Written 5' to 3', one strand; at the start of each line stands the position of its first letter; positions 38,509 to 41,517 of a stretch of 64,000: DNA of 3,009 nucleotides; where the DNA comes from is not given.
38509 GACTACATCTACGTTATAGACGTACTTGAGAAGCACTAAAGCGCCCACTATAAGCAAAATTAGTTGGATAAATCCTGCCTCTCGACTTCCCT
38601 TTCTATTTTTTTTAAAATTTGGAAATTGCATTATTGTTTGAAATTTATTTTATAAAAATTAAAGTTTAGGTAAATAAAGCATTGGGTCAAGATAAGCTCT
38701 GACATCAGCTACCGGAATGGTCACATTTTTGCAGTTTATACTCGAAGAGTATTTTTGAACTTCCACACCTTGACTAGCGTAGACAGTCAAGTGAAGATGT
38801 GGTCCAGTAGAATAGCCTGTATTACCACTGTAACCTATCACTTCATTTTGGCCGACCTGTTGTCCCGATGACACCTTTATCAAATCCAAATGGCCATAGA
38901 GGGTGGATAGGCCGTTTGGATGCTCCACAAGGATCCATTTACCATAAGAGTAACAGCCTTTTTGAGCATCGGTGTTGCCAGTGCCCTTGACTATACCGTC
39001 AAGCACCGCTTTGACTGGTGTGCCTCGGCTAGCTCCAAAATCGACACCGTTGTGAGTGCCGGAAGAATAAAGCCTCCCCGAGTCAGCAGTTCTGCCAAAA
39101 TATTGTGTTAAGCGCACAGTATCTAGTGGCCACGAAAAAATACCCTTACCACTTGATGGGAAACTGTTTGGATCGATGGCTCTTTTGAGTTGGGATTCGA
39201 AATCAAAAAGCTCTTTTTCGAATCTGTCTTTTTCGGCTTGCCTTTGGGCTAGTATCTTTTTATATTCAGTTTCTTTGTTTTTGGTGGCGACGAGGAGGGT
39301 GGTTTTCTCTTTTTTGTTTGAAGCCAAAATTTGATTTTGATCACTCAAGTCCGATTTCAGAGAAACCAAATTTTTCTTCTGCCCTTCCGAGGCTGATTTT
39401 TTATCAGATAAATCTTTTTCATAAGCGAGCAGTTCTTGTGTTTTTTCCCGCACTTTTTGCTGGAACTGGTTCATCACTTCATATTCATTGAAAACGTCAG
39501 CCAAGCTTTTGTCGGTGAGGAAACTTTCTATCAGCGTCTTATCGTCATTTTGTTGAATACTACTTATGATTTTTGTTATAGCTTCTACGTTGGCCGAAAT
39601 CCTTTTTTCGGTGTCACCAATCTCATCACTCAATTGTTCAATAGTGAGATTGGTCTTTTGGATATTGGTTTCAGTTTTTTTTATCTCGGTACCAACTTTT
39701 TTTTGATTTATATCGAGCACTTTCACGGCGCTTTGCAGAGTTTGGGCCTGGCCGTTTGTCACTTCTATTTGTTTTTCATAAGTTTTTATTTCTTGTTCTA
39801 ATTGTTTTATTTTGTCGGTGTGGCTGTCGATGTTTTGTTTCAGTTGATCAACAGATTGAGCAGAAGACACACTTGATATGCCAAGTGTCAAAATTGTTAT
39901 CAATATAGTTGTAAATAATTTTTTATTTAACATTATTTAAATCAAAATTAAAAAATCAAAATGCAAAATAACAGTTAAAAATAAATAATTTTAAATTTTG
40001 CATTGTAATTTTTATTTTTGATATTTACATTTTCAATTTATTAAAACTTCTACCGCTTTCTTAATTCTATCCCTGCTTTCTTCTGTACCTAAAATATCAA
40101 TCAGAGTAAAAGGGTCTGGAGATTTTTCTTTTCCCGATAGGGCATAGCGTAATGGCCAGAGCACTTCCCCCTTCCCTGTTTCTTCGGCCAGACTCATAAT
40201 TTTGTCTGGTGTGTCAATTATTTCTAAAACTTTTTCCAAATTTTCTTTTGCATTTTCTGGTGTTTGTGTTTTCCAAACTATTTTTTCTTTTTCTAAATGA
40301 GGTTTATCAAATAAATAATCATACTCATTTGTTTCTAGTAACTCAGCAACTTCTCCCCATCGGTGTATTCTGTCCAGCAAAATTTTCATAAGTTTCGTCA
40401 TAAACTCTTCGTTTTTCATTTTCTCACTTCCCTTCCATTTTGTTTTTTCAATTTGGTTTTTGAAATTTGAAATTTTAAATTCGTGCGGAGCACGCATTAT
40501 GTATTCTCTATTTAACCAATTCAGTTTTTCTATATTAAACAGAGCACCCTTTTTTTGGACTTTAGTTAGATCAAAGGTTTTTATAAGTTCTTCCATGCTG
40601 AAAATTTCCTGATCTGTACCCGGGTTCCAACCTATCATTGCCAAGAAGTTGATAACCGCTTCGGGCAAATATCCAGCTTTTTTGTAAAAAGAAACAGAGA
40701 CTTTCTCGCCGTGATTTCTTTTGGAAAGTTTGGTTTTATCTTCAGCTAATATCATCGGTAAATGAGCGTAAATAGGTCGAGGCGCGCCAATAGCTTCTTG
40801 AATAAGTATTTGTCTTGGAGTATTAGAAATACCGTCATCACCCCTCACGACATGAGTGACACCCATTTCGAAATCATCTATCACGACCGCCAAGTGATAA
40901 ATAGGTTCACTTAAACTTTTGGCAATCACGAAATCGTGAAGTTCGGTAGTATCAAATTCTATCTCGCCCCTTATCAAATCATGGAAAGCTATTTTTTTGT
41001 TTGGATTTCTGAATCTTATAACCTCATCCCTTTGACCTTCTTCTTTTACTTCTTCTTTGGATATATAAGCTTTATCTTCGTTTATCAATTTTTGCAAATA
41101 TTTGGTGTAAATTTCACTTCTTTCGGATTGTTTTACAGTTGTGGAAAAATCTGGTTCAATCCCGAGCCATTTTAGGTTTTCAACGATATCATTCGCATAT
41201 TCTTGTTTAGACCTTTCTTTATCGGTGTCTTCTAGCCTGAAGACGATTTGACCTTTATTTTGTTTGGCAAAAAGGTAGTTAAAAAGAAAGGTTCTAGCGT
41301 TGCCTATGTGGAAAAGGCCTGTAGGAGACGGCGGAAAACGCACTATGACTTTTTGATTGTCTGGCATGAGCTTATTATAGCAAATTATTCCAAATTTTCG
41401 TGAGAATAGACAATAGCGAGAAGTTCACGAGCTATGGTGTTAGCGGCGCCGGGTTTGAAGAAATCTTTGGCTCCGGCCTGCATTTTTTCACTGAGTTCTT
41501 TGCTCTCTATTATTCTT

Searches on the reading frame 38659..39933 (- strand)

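Call 66: search_protein_families(library=pfam, proteins=[window:38659-39933:-], max_evalue=0.00001)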
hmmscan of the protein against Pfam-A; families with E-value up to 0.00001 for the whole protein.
window:38659-39933:- (424 aa): 1 family
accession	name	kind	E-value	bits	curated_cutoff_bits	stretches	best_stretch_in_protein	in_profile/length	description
PF01551.29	Peptidase_M23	-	5.3e-27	94.3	28.7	1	293-386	2-89/96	Peptidase family M23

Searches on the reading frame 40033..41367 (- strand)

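Call 66: search_protein_families(library=pfam, proteins=[window:40033-41367:-], max_evalue=0.00001)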
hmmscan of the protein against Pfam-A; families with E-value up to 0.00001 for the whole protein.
window:40033-41367:- (444 aa): 2 families
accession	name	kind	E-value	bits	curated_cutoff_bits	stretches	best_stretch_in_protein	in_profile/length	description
PF00749.27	tRNA-synt_1c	-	3.3e-88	296.1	23.4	2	105-284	132-314/314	tRNA synthetases class I (E and Q), catalytic domain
PF19269.4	Anticodon_2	-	3.6e-15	57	23.6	1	312-438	9-140/141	Anticodon binding domain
